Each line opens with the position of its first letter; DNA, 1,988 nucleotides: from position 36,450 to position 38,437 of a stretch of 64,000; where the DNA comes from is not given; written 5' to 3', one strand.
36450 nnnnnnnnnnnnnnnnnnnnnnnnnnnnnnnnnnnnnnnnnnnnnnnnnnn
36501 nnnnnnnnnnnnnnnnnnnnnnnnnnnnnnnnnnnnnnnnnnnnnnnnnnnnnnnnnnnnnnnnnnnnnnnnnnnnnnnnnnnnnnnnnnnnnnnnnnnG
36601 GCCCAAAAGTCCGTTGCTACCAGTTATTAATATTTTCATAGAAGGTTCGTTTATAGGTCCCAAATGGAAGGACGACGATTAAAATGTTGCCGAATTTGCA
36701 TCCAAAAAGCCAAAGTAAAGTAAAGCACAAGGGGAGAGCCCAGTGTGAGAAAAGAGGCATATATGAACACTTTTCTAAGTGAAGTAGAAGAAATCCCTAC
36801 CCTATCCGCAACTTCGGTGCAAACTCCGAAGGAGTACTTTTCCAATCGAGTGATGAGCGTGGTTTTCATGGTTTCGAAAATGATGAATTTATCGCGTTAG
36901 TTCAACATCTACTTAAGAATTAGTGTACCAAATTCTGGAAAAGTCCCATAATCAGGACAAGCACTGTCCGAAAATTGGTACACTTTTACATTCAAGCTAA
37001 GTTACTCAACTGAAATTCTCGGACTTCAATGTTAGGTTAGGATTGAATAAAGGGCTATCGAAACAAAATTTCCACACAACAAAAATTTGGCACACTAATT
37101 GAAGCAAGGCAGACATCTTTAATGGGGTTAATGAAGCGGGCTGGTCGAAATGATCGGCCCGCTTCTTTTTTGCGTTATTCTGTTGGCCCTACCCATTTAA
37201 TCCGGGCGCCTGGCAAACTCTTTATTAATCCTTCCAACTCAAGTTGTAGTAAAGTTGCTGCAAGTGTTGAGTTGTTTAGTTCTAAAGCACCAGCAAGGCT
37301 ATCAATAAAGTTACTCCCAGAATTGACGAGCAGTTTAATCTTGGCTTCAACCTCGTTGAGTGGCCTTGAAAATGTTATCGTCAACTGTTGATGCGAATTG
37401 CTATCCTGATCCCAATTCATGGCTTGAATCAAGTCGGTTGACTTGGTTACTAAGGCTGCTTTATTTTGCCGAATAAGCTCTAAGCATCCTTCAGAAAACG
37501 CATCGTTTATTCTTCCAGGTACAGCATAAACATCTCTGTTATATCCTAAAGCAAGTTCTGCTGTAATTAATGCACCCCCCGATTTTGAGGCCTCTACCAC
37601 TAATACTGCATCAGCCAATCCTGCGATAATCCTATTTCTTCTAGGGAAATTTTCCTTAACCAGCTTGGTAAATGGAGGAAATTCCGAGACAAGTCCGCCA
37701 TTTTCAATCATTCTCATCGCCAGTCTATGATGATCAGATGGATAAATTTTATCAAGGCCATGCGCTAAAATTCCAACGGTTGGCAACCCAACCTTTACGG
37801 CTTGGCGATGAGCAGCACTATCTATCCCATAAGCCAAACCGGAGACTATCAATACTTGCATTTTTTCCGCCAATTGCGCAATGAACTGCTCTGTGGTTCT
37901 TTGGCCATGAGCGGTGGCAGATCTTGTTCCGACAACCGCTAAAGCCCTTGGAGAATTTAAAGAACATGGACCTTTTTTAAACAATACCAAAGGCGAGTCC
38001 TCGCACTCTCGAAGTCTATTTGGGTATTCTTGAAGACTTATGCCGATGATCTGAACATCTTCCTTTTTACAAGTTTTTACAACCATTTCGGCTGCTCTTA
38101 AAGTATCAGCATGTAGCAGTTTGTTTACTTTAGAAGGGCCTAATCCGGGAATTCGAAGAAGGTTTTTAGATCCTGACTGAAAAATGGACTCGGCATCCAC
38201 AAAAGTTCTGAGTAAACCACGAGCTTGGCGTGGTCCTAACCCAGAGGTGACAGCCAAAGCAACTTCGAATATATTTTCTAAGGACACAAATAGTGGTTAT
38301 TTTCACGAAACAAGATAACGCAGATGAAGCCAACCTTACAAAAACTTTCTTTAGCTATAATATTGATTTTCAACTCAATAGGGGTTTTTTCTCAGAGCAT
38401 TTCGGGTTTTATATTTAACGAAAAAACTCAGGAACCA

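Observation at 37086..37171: Unannotated sigma54-type promoter plus terminator define a probable 58-nt small RNA between pspC and dprA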

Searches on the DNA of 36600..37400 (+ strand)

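Call 4: search_rna_families(source=window, start=36600, end=37400, threshold=evalue, max_evalue=10, show_alignments=3)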
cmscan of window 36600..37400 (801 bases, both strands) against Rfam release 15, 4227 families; matches with E-value up to 10: 6.
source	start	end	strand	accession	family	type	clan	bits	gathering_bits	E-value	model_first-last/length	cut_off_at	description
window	36912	36997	-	RF00841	mir-384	Gene; miRNA;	-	24.7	72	0.094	1-88/88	no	mir-384 microRNA precursor family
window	36607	36723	-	RF02192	TCL6_2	Gene; lncRNA;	-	18.3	45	1.2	1-126/126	no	T-cell leukemia/lymphoma 6 conserved region 2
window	36828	36885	+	RF01143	sR16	Gene; snRNA; snoRNA; CD-box;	-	16.7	70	1.6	1-53/53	no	Small nucleolar RNA sR16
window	36835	36878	+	RF01624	ceN27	Gene; snRNA; snoRNA; CD-box;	-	16.5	38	7.2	1-80/80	no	Nematode snoRNA ceN27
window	37028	37115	+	RF01625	ceN28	Gene; snRNA; snoRNA; CD-box;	-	16.3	70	2.1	1-88/88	no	Caenorhabditis snoRNA ceN28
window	37112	37168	+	RF02763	IsrM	Gene; sRNA;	-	10.2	376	2.7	1-329/329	no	IsrM sRNA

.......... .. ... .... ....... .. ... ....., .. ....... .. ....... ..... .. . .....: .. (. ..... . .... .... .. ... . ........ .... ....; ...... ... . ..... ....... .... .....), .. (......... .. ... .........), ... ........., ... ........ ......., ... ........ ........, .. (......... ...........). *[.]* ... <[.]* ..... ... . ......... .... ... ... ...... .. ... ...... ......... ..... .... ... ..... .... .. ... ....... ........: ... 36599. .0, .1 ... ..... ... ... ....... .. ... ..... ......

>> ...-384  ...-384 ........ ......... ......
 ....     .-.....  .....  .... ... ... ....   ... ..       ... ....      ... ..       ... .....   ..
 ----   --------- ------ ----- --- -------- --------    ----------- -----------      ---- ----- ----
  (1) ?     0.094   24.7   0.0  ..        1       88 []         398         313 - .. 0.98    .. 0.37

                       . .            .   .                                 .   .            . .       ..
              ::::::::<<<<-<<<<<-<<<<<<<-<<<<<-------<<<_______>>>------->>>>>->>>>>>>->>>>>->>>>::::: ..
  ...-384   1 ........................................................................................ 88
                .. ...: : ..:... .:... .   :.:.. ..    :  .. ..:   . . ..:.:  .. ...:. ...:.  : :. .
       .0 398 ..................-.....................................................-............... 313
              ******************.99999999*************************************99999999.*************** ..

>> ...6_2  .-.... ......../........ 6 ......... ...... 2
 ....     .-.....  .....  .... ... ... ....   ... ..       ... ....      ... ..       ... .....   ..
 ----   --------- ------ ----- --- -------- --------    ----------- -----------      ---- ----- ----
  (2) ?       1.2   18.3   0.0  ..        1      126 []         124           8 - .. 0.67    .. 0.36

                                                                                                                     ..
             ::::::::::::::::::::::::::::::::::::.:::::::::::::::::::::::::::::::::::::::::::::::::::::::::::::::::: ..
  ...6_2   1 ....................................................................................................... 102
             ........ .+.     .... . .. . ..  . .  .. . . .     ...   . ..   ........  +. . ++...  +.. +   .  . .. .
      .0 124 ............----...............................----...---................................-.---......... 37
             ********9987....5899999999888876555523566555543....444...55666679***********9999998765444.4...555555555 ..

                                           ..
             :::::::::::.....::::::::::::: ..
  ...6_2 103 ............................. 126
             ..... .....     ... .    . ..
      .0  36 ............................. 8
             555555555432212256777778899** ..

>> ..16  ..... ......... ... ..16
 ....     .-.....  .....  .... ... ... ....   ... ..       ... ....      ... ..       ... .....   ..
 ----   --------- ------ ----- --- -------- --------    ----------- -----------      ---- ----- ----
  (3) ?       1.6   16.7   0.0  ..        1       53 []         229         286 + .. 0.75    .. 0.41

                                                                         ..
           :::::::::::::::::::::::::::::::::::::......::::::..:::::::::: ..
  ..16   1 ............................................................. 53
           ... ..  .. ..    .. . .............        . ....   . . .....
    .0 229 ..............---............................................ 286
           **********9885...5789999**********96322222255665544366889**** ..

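Call 40: build_rna_model(alignment_id=A4, structure=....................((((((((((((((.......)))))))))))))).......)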
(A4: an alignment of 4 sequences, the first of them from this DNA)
Model R1 built from alignment A4 (4 sequences, 62 columns); structure: as given.
model positions 59; base pairs 14; branch points 0; effective number of sequences 1.86; information 0.946 bits per position. Calibrated on 0.2 Mb of random sequence (short: E-values are rough).
structure used (alignment columns):
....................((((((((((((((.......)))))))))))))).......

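Call 41: search_with_rna_model(model_id=R1, sources=[window, L001, L002, L003, L004, L005, L006, L007, L008, L010, L011, L012, L013, L014], max_evalue=10)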
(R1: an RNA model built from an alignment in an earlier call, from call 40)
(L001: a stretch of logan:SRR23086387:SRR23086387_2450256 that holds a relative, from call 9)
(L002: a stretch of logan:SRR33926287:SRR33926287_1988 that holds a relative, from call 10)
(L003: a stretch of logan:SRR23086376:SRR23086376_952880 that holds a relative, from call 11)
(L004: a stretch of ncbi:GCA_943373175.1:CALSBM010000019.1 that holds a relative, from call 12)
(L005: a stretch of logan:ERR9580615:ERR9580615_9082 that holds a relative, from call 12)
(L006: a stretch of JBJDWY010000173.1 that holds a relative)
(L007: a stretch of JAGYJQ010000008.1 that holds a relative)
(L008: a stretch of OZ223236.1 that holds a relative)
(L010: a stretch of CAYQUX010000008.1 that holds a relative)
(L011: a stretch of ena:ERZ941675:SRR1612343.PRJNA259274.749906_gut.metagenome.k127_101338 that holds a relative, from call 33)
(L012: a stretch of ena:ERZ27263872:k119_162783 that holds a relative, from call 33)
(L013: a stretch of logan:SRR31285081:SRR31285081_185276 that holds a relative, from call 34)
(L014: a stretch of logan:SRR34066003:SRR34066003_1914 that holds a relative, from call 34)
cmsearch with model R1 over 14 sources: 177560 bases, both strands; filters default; matches with E-value up to 10: 32.
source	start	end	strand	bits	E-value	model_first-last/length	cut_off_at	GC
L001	6116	6174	-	92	1.2e-21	1-59/59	no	0.49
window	37113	37171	+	90.3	3.5e-21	1-59/59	no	0.46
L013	4117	4175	-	90.3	3.5e-21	1-59/59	no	0.46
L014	4117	4175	-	90.3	3.5e-21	1-59/59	no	0.46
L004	6110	6168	-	89.4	5.8e-21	1-59/59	no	0.42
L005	3684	3742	-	89.4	5.8e-21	1-59/59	no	0.42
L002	4205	4265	-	84.1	1.5e-19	1-59/59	no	0.43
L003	6116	6146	-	35.5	1.2e-06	29-59/59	5'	0.55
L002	4211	4248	+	31.9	1.1e-05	21-56/59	no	0.53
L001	6122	6157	+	30.2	3.2e-05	21-56/59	no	0.64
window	19202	19257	-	27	0.00022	1-59/59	no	0.36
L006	4832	4886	+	26.7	0.00027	1-59/59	no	0.44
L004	6116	6151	+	25.8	0.00047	21-56/59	no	0.56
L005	3690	3725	+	25.8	0.00047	21-56/59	no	0.56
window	37130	37165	-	25.2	0.00069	21-56/59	no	0.58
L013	4123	4158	+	25.2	0.00069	21-56/59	no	0.58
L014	4123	4158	+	25.2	0.00069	21-56/59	no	0.58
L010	1415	1449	+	23.1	0.0025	1-59/59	no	0.34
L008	651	708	+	22.9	0.0027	1-59/59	no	0.34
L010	594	638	+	22.5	0.0036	1-59/59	no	0.38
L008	669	702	-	16.7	0.12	21-55/59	no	0.41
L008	5449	5486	+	14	0.63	1-59/59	no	0.18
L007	6290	6342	+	13.6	0.82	1-59/59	no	0.42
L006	1170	1220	+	13.5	0.86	1-59/59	no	0.37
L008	7709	7765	-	12.3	1.8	1-59/59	no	0.39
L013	5202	5226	-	11.7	2.6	1-59/59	no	0.36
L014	5202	5226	-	11.7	2.6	1-59/59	no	0.36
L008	1074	1113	+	11.5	2.9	1-59/59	no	0.35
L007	2650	2690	-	11.5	3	1-59/59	no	0.37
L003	6122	6146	+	10.7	5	21-45/59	3'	0.68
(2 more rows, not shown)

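Call 62: search_with_rna_model(model_id=R1, sources=[L095, L096, L097, L098, L099, L100], max_evalue=1)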
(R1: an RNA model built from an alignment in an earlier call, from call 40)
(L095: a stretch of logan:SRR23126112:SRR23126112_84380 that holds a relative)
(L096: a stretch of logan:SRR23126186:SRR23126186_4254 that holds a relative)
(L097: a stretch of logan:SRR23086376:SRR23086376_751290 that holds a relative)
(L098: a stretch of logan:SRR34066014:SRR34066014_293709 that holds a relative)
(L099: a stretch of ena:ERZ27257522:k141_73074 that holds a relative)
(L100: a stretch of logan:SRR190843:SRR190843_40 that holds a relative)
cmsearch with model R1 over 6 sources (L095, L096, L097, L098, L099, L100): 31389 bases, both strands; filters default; matches with E-value up to 1: 3.
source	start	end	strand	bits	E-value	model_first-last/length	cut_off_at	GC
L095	628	686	-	92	2.2e-22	1-59/59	no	0.49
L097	1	30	-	41.4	6e-09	1-30/59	3'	0.43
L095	634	669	+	30.2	5.6e-06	21-56/59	no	0.64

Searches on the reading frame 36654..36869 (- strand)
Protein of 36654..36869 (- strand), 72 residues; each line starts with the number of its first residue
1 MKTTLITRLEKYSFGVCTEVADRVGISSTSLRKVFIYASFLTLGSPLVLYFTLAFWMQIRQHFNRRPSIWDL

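Call 32: find_homologous_proteins(query=window:36654-36869:-, max_evalue=0.00001)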
Query seq(72 aa) (72 aa): 1 proteins with E <= 0.00001 among 1 candidates.
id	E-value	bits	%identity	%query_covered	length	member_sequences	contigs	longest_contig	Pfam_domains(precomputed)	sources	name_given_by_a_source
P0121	7.3e-39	148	93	100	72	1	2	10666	PF04024.18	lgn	-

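Call 49: search_protein_families(library=pfam, proteins=[window:36654-36869:-], max_evalue=0.00001)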
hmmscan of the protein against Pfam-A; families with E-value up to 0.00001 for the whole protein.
window:36654-36869:- (72 aa): 0 families

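Call 73: search_protein_families(library=pfam, proteins=[window:36654-36869:-], max_evalue=1)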
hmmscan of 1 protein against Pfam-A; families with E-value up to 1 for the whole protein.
seq(72 aa): 2 families
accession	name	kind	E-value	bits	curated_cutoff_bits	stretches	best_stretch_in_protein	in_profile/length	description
PF04024.17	PspC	-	1e-05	25.7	25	1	12-57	11-55/58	PspC domain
PF02954.25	HTH_8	-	0.22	11.7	22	0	15-33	19-37/42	Bacterial regulatory protein, Fis family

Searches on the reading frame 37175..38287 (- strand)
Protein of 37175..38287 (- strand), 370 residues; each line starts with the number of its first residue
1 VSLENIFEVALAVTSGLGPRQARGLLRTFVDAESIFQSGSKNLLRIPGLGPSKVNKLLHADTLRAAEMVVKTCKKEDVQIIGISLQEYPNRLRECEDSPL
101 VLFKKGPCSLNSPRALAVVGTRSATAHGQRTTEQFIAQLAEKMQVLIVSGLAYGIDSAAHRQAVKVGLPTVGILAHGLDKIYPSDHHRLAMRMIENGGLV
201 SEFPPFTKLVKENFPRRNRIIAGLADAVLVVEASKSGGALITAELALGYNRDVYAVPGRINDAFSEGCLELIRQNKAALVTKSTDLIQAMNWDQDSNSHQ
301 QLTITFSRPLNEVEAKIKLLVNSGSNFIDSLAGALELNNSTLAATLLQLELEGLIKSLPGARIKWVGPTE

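Call 6: find_related_loci(query=window:37175-38287:-, collection=genome_contigs, flank=4000)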
Query window:37175-38287:- (370 aa) in genome_contigs; peptide patterns used: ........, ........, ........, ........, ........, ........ (x = any residue, [..] = any of these).
141 stretches matched a pattern, but none encodes a relative of the query by tblastn (E <= 1e-3).

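Call 8: find_homologous_proteins(query=window:37175-38287:-, max_evalue=1e-30)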
Query window:37175-38287:- (370 aa): 6130 proteins with E <= 1e-30 among 8000 candidates; the best 120 are listed.
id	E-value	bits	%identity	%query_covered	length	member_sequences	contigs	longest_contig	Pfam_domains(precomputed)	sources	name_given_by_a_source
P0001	9.0e-237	803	100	100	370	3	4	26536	PF02481.22,PF17782.8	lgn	-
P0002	2.9e-185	633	76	100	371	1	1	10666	PF02481.22,PF17782.8,PF14520.13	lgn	-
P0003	3.8e-184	630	78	99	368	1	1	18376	PF02481.22,PF17782.8,PF14520.13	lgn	-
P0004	2.0e-167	575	70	100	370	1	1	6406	PF02481.22,PF17782.8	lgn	-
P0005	4.3e-167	574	68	99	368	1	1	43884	PF02481.22,PF17782.8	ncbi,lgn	-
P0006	2.2e-97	345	47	97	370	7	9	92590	PF02481.22,PF17782.8,PF14520.13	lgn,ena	-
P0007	7.9e-97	343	47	96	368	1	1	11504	PF02481.22,PF17782.8,PF14520.13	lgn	-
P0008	2.2e-95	338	46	95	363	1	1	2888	PF12826.14,PF02481.22,PF17782.8,PF14520.13,PF00633.30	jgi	-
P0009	2.7e-95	338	46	96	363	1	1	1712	PF12826.14,PF02481.22,PF17782.8,PF14520.13,PF00633.30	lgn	-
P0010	6.3e-95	336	46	98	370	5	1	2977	PF12826.14,PF02481.22,PF17782.8,PF14520.13,PF00633.30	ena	-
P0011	1.2e-94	335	47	98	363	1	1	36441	PF12826.14,PF02481.22,PF17782.8,PF14520.13,PF00633.30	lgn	-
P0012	3.6e-94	334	46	97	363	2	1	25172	PF02481.22,PF17782.8,PF14520.13,PF00633.30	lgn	-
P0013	1.2e-93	332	45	99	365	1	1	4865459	PF12826.14,PF02481.22,PF17782.8,PF14520.13,PF00633.30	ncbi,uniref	ncbi:DNA-processing protein DprA [Arcticibacter sp. MXS-1]|uniref:DNA-processing protein DprA n=1 Ta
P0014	1.4e-93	332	45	97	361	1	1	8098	PF02481.22,PF17782.8,PF14520.13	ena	-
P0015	1.4e-93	332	47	98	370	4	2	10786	PF02481.22,PF17782.8,PF14520.13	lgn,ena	-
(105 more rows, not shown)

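Call 9: find_encoding_contigs(protein=P0002, flank=5000, max_places=3)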
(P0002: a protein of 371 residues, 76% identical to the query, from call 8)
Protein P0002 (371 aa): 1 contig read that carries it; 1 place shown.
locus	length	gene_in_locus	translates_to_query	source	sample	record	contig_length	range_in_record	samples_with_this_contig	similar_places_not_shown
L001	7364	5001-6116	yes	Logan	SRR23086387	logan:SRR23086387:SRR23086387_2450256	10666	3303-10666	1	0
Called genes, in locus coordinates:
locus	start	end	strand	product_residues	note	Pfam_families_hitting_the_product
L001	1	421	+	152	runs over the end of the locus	-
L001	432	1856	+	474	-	PF00224:PK, PF02887:PK_C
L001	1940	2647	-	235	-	PF00081:Sod_Fe_N, PF02777:Sod_Fe_C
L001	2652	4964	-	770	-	PF13715:CarbopepD_reg_2, PF07715:Plug, PF00593:TonB_dep_Rec_b-barrel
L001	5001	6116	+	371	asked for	PF14520:HHH_5 (weak), PF02481:DNA_processg_A, PF17782:WHD_DprA (weak)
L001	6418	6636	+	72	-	PF04024:PspC (weak)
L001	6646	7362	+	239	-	?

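Call 10: find_encoding_contigs(protein=P0003, flank=5000, max_places=3)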
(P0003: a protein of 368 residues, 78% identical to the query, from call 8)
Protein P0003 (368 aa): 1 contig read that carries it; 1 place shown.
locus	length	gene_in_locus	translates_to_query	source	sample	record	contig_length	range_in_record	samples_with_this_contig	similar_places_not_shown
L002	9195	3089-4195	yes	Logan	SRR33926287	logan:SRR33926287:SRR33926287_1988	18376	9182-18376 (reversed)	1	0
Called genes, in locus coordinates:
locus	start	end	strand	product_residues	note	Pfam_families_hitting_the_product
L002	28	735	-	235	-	PF00081:Sod_Fe_N, PF02777:Sod_Fe_C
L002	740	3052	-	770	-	PF13715:CarbopepD_reg_2, PF07715:Plug, PF00593:TonB_dep_Rec_b-barrel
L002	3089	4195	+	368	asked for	PF14520:HHH_5 (weak), PF02481:DNA_processg_A, PF17782:WHD_DprA (weak)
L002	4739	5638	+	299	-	PF01073:3Beta_HSD, PF01370:Epimerase, PF02719:Polysacc_synt_2, PF04321:RmlD_sub_bind, PF13460:NAD_binding_10 (weak), PF16363:GDP_Man_Dehyd, PF07993:NAD_binding_4 (weak)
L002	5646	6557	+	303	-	PF12836:HHH_3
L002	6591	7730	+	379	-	PF02771:Acyl-CoA_dh_N, PF02770:Acyl-CoA_dh_M, PF00441:Acyl-CoA_dh_1, PF08028:Acyl-CoA_dh_2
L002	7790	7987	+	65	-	PF01165:Ribosomal_S21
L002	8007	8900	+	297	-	PF02899:Phage_int_SAM_1, PF13495:Phage_int_SAM_4, PF00589:Phage_integrase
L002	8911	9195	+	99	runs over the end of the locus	PF02482:Ribosomal_S30AE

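Call 11: find_encoding_contigs(protein=P0004, flank=5000, max_places=3)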
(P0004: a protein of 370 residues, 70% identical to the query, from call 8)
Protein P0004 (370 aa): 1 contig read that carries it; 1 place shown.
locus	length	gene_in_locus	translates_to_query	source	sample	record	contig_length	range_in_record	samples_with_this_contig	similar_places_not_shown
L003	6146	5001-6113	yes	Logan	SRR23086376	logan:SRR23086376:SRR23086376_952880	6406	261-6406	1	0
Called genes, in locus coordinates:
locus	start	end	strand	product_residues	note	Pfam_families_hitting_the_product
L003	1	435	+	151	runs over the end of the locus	-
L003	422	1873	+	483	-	PF00224:PK, PF02887:PK_C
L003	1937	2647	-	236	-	PF00081:Sod_Fe_N, PF02777:Sod_Fe_C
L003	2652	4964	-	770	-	PF13620:CarboxypepD_reg (weak), PF13715:CarbopepD_reg_2, PF07715:Plug, PF00593:TonB_dep_Rec_b-barrel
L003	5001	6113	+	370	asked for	PF02481:DNA_processg_A, PF17782:WHD_DprA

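Call 12: find_encoding_contigs(protein=P0005, flank=5000, max_places=3)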
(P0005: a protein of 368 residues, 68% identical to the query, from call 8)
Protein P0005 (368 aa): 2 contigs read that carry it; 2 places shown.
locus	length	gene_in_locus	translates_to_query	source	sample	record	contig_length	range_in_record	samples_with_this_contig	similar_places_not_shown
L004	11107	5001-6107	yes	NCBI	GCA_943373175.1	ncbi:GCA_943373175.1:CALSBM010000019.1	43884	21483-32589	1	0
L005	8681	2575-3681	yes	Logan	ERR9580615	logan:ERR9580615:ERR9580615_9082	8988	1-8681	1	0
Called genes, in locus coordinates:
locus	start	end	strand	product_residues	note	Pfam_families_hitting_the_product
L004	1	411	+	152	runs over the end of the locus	-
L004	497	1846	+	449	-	PF00224:PK, PF02887:PK_C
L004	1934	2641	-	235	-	PF00081:Sod_Fe_N, PF02777:Sod_Fe_C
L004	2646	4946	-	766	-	PF13715:CarbopepD_reg_2 (weak), PF07715:Plug, PF00593:TonB_dep_Rec_b-barrel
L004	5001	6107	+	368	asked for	PF02481:DNA_processg_A, PF17782:WHD_DprA (weak)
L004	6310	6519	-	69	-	-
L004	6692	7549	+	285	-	PF01370:Epimerase, PF02719:Polysacc_synt_2, PF16363:GDP_Man_Dehyd, PF01073:3Beta_HSD, PF04321:RmlD_sub_bind, PF07993:NAD_binding_4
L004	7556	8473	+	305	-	PF06514:PsbU (faint), PF12836:HHH_3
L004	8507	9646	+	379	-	PF02771:Acyl-CoA_dh_N, PF02770:Acyl-CoA_dh_M, PF00441:Acyl-CoA_dh_1, PF08028:Acyl-CoA_dh_2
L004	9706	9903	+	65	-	PF01165:Ribosomal_S21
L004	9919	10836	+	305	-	PF02899:Phage_int_SAM_1, PF00589:Phage_integrase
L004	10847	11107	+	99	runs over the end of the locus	PF02482:Ribosomal_S30AE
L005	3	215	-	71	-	?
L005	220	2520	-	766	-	PF13715:CarbopepD_reg_2 (weak), PF07715:Plug, PF00593:TonB_dep_Rec_b-barrel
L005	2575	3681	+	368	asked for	PF02481:DNA_processg_A, PF17782:WHD_DprA (weak)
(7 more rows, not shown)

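Call 33: find_encoding_contigs(protein=P0006, flank=10000, max_places=2)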
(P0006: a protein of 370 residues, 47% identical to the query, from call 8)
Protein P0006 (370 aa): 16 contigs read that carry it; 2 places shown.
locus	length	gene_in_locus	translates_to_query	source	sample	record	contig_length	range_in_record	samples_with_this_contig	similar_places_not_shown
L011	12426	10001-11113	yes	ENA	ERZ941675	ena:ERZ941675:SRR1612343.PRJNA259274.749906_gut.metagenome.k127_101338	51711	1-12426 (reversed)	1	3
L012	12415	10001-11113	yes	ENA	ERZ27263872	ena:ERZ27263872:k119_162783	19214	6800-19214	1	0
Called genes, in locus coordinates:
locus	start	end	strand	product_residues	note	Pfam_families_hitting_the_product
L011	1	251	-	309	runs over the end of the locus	PF11751:PorP_SprF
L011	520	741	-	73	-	PF11387:DUF2795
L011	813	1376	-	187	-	PF01923:Cob_adeno_trans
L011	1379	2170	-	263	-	PF01596:Methyltransf_3, PF13578:Methyltransf_24 (weak)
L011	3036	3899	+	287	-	PF01297:ZnuA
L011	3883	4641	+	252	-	PF00005:ABC_tran, PF02463:SMC_N (faint), PF13304:AAA_21 (faint)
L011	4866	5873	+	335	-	PF00106:adh_short (weak), PF01073:3Beta_HSD, PF01370:Epimerase, PF04321:RmlD_sub_bind, PF05368:NmrA (faint), PF13460:NAD_binding_10, PF16363:GDP_Man_Dehyd, PF07993:NAD_binding_4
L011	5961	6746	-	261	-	PF10988:DUF2807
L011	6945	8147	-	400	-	PF01207:Dus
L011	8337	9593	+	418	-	PF01136:Peptidase_U32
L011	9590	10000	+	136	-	PF13279:4HBT_2, PF03061:4HBT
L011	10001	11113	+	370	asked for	PF14520:HHH_5 (weak), PF02481:DNA_processg_A, PF17782:WHD_DprA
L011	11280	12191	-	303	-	PF13354:Beta-lactamase2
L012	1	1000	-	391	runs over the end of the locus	PF07396:Porin_O_P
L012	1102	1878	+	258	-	PF00702:Hydrolase (faint), PF08282:Hydrolase_3, PF05116:S6PP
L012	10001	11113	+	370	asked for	PF14520:HHH_5 (weak), PF02481:DNA_processg_A, PF17782:WHD_DprA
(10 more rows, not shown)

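Call 34: find_encoding_contigs(protein=P0001, flank=3000, max_places=4)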
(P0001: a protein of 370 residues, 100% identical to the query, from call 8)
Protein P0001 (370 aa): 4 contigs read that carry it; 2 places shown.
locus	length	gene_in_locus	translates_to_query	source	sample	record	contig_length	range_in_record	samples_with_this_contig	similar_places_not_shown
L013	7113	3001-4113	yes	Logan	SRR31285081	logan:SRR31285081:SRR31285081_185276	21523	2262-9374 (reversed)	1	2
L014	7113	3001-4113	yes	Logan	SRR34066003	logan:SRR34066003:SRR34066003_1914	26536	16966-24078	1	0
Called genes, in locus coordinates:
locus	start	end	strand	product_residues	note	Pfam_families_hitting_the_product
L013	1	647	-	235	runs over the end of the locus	PF00081:Sod_Fe_N, PF02777:Sod_Fe_C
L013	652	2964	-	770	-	PF13620:CarboxypepD_reg (weak), PF13715:CarbopepD_reg_2, PF07715:Plug, PF00593:TonB_dep_Rec_b-barrel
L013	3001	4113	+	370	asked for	PF02481:DNA_processg_A, PF17782:WHD_DprA (weak)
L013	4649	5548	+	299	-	PF01073:3Beta_HSD, PF01370:Epimerase, PF02719:Polysacc_synt_2, PF04321:RmlD_sub_bind, PF13460:NAD_binding_10 (weak), PF16363:GDP_Man_Dehyd, PF07993:NAD_binding_4 (weak)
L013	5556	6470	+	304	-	PF12836:HHH_3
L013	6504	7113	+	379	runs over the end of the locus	PF02771:Acyl-CoA_dh_N, PF02770:Acyl-CoA_dh_M, PF00441:Acyl-CoA_dh_1, PF08028:Acyl-CoA_dh_2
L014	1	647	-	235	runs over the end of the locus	PF00081:Sod_Fe_N, PF02777:Sod_Fe_C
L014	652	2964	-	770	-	PF13620:CarboxypepD_reg (weak), PF13715:CarbopepD_reg_2, PF07715:Plug, PF00593:TonB_dep_Rec_b-barrel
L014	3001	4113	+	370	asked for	PF02481:DNA_processg_A, PF17782:WHD_DprA (weak)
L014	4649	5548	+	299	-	PF01073:3Beta_HSD, PF01370:Epimerase, PF02719:Polysacc_synt_2, PF04321:RmlD_sub_bind, PF13460:NAD_binding_10 (weak), PF16363:GDP_Man_Dehyd, PF07993:NAD_binding_4 (weak)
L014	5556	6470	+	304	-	PF12836:HHH_3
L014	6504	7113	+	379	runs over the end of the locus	PF02771:Acyl-CoA_dh_N, PF02770:Acyl-CoA_dh_M, PF00441:Acyl-CoA_dh_1, PF08028:Acyl-CoA_dh_2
